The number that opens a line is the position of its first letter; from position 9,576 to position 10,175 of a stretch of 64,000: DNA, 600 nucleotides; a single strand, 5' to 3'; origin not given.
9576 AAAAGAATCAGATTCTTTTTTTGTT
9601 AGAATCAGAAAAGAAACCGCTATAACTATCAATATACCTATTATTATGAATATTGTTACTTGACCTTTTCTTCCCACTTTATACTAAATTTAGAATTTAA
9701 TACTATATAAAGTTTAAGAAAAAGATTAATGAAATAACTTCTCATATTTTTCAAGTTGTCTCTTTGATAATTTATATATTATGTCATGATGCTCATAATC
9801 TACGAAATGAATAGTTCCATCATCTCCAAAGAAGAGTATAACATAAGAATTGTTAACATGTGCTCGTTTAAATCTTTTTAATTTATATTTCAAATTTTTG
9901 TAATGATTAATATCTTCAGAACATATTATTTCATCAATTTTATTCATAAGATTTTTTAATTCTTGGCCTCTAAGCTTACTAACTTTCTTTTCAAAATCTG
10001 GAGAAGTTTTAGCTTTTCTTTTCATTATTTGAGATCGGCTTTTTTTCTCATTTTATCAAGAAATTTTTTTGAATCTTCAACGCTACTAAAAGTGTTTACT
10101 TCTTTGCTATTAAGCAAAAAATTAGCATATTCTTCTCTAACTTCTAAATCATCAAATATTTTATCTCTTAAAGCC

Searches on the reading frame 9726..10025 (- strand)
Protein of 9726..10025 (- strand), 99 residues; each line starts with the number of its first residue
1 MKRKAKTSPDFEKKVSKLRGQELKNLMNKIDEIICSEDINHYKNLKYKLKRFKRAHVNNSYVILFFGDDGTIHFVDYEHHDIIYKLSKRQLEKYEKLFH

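Call 13: search_protein_families(library=pfam, proteins=[window:9726-10025:-], max_evalue=0.01)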
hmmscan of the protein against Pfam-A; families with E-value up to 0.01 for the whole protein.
window:9726-10025:- (99 aa): 0 families

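Call 47: search_protein_families(library=pfam, proteins=[window:9729-10025:-], max_evalue=0.001)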
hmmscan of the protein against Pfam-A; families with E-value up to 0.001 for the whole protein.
window:9729-10025:- (99 aa): 0 families

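Call 69: search_protein_families(library=ncbifam, proteins=[window:9729-10025:-], max_evalue=0.01)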
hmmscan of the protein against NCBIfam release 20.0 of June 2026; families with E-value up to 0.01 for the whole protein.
window:9729-10025:- (99 aa): 2 families
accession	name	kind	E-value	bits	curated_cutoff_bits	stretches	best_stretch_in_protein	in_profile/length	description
TIGR00053.1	TIGR00053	subfamily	6.5e-12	45.9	87.25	1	3-85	2-92/92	YafQ family addiction module toxin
TIGR02385.1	RelE_StbE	subfamily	0.0011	19.5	27.9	1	7-80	4-84/88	type II toxin-antitoxin system mRNA interferase toxin, RelE/StbE family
